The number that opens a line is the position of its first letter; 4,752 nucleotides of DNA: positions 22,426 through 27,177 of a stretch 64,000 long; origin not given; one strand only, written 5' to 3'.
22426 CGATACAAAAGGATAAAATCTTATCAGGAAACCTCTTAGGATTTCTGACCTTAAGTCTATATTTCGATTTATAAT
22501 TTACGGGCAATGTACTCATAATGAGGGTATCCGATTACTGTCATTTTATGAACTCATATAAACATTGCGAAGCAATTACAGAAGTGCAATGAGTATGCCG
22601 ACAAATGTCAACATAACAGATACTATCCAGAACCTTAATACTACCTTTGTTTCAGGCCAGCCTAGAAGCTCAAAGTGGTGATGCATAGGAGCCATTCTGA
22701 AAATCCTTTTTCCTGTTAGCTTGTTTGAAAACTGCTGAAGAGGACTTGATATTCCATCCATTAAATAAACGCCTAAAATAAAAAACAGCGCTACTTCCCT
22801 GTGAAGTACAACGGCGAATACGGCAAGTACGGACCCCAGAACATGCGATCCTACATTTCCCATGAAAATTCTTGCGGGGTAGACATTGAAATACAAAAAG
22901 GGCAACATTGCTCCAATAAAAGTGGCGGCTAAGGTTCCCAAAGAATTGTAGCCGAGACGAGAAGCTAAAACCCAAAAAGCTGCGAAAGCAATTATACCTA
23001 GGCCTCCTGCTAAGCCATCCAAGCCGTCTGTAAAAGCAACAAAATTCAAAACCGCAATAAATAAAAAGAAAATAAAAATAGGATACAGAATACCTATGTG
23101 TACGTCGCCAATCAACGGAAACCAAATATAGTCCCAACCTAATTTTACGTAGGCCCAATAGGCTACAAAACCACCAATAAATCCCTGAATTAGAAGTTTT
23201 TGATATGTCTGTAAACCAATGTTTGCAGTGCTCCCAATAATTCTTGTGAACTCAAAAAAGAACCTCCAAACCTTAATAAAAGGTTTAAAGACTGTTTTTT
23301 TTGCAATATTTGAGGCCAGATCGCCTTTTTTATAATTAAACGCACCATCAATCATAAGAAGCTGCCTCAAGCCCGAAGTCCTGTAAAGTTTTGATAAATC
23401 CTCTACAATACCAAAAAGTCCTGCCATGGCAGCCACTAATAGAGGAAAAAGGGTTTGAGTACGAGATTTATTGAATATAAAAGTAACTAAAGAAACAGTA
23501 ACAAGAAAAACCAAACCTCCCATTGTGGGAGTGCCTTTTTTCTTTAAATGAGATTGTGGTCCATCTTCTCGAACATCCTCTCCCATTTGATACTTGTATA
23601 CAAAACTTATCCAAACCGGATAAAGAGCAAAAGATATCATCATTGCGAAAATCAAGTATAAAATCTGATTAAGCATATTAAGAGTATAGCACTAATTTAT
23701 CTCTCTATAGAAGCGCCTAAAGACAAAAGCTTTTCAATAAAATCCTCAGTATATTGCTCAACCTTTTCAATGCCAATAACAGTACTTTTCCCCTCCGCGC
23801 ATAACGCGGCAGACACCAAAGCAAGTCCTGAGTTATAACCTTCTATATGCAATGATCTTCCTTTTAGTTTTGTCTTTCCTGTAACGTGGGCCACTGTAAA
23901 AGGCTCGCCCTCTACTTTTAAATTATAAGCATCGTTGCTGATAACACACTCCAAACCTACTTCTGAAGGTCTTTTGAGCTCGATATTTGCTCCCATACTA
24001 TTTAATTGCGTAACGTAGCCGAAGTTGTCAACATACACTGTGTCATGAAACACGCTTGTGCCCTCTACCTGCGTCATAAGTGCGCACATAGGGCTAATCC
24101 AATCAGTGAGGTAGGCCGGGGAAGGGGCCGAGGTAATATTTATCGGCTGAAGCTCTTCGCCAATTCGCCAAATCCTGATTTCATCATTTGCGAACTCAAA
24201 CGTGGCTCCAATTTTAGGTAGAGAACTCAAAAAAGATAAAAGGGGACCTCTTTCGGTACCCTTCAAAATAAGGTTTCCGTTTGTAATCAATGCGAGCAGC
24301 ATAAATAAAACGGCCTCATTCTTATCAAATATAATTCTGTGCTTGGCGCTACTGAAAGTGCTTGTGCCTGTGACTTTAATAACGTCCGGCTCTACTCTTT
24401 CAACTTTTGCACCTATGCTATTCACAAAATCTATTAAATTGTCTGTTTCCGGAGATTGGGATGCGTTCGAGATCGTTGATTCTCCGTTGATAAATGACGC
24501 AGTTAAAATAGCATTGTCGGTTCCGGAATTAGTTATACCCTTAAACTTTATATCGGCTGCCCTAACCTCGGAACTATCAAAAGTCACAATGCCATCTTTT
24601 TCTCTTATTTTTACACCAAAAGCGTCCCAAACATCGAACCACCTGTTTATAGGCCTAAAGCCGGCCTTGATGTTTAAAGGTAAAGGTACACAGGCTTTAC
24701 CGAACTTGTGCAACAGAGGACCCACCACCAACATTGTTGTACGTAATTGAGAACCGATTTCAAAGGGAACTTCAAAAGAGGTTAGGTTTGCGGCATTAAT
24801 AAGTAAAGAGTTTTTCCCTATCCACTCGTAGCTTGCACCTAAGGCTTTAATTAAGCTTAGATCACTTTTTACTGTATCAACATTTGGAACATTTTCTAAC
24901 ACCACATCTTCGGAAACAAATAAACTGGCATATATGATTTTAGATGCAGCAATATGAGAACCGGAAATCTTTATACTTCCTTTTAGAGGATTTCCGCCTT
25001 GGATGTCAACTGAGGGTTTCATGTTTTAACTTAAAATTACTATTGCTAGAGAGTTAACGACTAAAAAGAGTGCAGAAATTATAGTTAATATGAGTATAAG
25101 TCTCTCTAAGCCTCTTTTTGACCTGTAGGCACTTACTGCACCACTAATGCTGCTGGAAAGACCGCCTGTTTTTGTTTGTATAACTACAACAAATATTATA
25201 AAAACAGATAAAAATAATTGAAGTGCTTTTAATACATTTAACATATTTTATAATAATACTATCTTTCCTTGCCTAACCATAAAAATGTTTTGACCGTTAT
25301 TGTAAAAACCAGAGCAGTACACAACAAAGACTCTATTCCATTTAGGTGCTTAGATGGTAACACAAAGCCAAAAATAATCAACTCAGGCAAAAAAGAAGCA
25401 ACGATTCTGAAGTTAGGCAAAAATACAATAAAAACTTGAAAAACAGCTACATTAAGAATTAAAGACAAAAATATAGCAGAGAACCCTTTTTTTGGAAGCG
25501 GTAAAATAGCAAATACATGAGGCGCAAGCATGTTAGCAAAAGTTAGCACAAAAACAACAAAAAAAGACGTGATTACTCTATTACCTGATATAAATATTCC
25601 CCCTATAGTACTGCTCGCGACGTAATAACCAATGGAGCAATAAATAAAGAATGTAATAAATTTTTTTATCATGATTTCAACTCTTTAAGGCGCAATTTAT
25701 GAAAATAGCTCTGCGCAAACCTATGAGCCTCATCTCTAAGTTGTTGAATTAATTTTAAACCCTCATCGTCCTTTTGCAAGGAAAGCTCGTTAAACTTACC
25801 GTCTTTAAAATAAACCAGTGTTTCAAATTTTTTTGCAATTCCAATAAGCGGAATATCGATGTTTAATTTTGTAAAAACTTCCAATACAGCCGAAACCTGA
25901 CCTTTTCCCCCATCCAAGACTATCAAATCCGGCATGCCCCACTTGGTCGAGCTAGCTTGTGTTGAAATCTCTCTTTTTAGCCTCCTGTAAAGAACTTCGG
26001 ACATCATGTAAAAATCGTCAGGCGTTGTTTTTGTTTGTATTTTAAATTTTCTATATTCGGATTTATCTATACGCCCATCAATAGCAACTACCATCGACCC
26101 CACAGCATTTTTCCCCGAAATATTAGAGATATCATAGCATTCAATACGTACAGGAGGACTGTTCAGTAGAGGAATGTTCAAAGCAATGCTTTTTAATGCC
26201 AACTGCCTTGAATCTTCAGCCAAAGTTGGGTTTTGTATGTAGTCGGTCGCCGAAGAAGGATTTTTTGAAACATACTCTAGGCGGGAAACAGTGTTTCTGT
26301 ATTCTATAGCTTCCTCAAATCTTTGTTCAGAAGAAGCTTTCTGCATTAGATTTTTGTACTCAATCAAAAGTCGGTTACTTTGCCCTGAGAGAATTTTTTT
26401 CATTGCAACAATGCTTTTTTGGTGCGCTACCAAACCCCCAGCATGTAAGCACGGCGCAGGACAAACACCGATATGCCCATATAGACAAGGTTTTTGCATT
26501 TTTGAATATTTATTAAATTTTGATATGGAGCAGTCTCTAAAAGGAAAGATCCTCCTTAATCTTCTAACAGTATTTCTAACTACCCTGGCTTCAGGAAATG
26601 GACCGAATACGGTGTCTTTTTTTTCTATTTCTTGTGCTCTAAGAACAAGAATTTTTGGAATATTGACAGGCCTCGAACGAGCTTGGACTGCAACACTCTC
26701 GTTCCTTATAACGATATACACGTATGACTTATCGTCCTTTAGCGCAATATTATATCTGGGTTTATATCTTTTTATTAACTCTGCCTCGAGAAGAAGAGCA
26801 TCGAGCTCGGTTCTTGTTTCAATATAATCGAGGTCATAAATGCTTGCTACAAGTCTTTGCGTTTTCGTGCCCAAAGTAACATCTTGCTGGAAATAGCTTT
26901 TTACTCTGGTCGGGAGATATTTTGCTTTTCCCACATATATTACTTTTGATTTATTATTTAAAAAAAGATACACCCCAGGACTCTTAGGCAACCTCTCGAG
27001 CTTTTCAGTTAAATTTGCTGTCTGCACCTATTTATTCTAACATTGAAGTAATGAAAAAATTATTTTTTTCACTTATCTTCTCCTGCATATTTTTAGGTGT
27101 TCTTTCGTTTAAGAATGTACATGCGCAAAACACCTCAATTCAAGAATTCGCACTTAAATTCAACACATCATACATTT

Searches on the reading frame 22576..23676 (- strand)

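Call 84: search_protein_families(library=pfam, proteins=[window:22576-23676:-], max_evalue=0.00001)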
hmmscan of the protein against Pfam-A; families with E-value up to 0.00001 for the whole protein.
window:22576-23676:- (366 aa): 2 families
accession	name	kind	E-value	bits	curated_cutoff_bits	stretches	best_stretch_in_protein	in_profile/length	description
PF00953.26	Glycos_transf_4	-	1.1e-26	94.1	27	1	154-291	22-159/160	Glycosyl transferase family 4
PF10555.14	MraY_sig1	-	9.1e-06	25.3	20.1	0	46-58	1-13/13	Phospho-N-acetylmuramoyl-pentapeptide-transferase signature 1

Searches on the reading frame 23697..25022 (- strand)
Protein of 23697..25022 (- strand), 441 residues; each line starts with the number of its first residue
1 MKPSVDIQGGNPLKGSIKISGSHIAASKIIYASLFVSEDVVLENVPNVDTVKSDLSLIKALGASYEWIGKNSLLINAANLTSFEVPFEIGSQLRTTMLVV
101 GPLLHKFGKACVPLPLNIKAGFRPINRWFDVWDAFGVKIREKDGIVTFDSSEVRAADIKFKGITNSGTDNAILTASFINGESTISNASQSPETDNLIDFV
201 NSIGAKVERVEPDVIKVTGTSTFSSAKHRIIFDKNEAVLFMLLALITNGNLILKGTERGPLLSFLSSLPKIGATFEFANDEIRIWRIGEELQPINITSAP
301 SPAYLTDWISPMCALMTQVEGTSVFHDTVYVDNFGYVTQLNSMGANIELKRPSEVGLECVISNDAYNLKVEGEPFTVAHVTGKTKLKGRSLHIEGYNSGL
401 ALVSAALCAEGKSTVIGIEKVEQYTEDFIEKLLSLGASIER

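Call 84: search_protein_families(library=pfam, proteins=[window:23697-25022:-], max_evalue=0.00001)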
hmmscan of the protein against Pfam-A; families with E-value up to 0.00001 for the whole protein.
window:23697-25022:- (441 aa): 1 family
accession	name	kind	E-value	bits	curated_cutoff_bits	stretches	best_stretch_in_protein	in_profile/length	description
PF00275.25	EPSP_synthase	-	1.9e-43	149.2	22.8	1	7-350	1-357/417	EPSP synthase (3-phosphoshikimate 1-carboxyvinyltransferase)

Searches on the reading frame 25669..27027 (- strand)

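Call 84: search_protein_families(library=pfam, proteins=[window:25669-27027:-], max_evalue=0.00001)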
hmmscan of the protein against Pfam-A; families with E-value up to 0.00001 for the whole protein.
window:25669-27027:- (452 aa): 3 families
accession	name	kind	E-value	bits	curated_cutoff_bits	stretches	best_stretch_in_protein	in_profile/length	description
PF08459.17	UvrC_RNaseH_dom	-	3e-50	170.6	22.3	1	288-438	6-158/159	UvrC RNAse H endonuclease domain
PF01541.30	GIY-YIG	-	1.4e-08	35.4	22.6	1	17-93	2-78/78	GIY-YIG catalytic domain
PF02151.25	UVR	-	6.3e-08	32.6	21.5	1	219-252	2-35/36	UvrB/uvrC motif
